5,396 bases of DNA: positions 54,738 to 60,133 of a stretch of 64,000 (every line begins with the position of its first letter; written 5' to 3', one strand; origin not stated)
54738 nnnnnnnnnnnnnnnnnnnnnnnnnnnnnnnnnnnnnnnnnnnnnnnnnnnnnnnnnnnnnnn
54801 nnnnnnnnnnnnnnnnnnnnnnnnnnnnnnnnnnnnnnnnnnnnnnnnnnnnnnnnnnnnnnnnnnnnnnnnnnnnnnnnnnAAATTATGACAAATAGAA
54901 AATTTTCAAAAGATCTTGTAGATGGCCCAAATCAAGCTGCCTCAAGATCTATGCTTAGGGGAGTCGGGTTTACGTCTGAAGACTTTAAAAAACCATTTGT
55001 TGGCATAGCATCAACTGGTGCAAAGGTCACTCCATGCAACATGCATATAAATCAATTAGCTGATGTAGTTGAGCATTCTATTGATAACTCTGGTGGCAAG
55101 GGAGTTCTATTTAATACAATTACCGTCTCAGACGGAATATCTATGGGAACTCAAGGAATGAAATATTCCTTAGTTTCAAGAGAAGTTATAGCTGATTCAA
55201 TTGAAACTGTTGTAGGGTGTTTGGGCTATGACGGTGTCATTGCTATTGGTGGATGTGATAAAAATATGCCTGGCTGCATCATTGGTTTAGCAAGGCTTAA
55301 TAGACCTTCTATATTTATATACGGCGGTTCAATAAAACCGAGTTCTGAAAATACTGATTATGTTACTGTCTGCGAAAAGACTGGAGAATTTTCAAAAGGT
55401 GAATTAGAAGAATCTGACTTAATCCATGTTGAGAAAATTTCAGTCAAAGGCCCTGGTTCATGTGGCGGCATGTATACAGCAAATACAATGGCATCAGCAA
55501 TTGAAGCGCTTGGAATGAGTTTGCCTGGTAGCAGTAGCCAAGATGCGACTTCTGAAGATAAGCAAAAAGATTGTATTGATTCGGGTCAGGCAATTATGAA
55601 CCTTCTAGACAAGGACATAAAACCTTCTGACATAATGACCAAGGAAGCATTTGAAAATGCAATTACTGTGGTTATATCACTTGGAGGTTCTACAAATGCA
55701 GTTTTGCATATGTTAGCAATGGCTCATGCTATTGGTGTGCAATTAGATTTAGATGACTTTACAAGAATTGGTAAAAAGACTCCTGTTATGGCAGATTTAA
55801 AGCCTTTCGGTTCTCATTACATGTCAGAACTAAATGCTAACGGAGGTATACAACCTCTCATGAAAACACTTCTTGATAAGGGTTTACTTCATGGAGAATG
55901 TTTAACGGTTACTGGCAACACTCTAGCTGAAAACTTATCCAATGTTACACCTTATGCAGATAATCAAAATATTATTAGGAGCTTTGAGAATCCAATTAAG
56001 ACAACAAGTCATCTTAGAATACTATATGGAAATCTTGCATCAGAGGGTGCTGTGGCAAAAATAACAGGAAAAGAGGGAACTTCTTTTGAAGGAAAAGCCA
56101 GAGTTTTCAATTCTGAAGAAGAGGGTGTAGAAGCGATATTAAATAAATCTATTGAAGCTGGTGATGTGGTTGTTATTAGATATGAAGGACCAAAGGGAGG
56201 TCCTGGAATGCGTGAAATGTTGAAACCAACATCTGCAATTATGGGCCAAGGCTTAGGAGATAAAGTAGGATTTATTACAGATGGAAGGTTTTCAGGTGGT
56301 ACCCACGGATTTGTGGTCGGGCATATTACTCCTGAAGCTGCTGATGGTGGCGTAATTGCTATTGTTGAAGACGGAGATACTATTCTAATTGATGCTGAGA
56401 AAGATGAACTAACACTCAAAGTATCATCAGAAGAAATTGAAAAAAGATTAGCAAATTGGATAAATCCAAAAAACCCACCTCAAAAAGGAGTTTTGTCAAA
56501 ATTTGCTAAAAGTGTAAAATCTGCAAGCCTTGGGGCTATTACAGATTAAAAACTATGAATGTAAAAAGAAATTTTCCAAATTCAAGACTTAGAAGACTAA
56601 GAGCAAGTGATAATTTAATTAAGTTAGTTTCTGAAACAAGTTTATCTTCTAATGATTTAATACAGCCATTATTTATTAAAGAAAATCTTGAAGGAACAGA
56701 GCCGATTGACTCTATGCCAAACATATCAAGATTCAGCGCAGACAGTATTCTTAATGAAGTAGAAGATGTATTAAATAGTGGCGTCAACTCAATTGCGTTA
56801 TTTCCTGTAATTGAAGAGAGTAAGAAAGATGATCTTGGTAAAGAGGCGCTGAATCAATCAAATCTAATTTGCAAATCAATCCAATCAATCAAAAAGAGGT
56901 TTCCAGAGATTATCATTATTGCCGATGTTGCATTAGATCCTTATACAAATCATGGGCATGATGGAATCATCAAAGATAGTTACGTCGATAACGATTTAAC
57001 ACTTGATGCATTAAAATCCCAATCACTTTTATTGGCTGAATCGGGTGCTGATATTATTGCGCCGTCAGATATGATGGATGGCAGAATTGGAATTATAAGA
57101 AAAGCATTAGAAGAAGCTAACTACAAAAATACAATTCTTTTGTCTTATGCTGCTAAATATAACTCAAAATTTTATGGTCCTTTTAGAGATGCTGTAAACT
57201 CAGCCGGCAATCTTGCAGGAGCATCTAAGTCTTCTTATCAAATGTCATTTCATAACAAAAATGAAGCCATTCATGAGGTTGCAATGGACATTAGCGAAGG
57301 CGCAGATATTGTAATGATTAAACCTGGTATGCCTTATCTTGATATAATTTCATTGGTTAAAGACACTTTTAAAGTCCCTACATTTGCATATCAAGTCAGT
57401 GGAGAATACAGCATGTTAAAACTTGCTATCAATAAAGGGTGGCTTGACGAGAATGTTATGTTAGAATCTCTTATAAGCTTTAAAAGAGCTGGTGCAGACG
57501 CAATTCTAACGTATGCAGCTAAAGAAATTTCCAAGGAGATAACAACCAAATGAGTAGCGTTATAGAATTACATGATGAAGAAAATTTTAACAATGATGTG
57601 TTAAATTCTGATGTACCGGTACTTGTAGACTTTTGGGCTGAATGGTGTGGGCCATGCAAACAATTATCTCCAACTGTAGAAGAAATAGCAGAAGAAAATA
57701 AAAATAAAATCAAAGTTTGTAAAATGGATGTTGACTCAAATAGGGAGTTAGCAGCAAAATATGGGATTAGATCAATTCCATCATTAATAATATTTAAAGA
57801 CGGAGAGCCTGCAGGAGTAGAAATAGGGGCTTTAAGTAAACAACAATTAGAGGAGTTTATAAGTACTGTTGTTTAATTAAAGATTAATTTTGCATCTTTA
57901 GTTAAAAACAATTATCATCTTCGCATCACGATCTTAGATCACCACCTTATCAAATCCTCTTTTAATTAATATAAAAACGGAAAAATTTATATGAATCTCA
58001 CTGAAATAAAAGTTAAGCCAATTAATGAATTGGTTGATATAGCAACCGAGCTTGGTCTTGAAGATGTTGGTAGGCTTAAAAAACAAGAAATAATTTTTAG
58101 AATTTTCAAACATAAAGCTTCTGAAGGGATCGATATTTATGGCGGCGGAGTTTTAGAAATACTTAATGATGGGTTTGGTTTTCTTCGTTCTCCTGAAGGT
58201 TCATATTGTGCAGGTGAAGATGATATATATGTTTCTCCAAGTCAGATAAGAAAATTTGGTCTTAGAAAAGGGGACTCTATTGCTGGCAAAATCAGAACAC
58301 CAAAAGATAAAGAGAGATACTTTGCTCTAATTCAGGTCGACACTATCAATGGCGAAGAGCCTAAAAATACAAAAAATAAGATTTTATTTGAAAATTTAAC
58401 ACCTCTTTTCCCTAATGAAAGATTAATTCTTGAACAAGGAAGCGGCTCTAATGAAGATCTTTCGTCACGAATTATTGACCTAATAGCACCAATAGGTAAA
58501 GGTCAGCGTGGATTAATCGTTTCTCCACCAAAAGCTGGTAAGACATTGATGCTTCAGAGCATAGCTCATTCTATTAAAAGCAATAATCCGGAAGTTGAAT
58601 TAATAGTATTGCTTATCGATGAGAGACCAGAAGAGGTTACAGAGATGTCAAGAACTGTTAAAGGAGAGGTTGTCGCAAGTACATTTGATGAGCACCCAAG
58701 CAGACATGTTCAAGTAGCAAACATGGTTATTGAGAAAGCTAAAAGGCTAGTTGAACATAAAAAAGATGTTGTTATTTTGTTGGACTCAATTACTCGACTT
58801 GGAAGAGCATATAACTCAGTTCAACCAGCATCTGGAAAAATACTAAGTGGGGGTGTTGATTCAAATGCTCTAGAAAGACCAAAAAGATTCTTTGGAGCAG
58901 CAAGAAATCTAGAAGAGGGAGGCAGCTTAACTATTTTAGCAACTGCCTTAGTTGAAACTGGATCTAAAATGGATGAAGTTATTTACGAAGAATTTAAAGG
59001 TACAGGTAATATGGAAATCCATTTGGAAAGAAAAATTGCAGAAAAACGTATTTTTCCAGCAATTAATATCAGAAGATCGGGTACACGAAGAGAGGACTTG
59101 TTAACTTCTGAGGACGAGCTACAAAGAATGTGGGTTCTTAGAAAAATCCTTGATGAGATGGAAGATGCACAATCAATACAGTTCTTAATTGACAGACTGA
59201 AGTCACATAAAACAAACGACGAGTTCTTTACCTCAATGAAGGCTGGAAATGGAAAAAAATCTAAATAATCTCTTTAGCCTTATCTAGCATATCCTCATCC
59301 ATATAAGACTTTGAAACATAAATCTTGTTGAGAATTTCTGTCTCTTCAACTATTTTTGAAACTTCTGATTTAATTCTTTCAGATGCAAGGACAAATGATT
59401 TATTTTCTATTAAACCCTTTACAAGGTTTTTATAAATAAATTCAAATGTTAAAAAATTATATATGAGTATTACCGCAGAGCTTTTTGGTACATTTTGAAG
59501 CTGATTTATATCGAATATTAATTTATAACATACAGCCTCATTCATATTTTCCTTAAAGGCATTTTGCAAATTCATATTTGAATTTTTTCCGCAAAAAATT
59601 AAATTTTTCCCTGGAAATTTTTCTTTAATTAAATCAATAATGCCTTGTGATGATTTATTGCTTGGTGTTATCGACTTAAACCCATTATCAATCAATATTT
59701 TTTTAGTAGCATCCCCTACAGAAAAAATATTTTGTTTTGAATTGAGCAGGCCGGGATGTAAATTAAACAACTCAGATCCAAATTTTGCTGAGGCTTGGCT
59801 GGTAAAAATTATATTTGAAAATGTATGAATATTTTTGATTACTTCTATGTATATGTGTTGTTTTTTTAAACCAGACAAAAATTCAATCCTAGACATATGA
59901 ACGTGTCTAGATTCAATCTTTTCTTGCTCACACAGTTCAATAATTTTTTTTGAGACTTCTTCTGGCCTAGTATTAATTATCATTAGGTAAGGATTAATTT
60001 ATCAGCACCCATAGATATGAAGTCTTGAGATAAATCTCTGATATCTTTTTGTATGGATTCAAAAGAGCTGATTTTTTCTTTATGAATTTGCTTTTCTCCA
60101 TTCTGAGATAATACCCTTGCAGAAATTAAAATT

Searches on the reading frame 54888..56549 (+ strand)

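Call 14: search_protein_families(library=pfam, proteins=[window:54888-56549:+], max_evalue=0.0001)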
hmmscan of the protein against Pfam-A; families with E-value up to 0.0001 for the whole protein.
window:54888-56549:+ (553 aa): 2 families
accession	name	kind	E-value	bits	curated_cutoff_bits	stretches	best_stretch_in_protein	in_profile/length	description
PF00920.27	ILVD_EDD_N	-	1.8e-123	412.2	27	1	35-349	1-316/316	Dihydroxy-acid/6-phosphogluconate dehydratase N-terminal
PF24877.1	ILV_EDD_C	-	2.6e-75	252.5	27.7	1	361-550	1-191/191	Dihydroxy-acid/6-phosphogluconate dehydratase C-terminal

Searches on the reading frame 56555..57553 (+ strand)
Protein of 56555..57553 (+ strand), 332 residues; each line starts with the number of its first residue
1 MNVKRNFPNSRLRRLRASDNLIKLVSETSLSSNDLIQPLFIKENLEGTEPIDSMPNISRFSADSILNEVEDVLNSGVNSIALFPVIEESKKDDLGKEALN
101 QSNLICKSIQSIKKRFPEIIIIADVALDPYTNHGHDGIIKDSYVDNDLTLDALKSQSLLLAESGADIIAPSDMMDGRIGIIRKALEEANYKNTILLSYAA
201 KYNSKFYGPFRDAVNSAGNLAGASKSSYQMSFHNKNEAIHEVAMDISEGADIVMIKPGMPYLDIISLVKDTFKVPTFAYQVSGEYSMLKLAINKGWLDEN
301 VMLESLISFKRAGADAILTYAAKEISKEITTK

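Call 14: search_protein_families(library=pfam, proteins=[window:56555-57553:+], max_evalue=0.0001)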
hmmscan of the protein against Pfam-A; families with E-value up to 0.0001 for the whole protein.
window:56555-57553:+ (332 aa): 1 family
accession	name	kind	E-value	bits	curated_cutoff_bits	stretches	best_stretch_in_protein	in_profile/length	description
PF00490.27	ALAD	-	1.3e-130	435.6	24.6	1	10-326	2-315/317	Delta-aminolevulinic acid dehydratase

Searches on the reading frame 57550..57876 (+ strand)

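Call 14: search_protein_families(library=pfam, proteins=[window:57550-57876:+], max_evalue=0.0001)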
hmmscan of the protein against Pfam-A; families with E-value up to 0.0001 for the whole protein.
window:57550-57876:+ (108 aa): 8 families
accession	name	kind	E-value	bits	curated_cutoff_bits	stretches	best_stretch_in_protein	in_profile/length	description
PF00085.26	Thioredoxin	-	1.5e-33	115.3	23.5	1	7-105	4-102/103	Thioredoxin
PF13098.12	Thioredoxin_2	-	1.2e-10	42.1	27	1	23-103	7-103/104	Thioredoxin-like domain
PF13905.12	Thioredoxin_8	-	7.7e-09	36.2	27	0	23-54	3-36/94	Thioredoxin-like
PF14595.12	Thioredoxin_9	-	3.9e-08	33.7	25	1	8-85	29-107/129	Thioredoxin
PF13192.12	Thioredoxin_3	-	1.7e-06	28.4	24.8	1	33-87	10-59/76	Thioredoxin domain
PF13848.12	Thioredoxin_6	-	2.8e-05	24.5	27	1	15-104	88-182/184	Thioredoxin-like domain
PF13728.12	TraF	-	4.5e-05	23.8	23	1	26-102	134-221/224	F plasmid transfer operon protein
PF04756.19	OST3_OST6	-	8.4e-05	22.6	27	1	32-84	45-104/294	OST3 / OST6 family, transporter family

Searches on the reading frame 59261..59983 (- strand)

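Call 14: search_protein_families(library=pfam, proteins=[window:59261-59983:-], max_evalue=0.0001)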
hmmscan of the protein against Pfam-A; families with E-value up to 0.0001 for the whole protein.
window:59261-59983:- (240 aa): 1 family
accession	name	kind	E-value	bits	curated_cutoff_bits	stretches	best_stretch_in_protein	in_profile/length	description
PF02602.20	HEM4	-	1.2e-10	41.4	27.5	1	15-156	4-151/231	Uroporphyrinogen-III synthase HemD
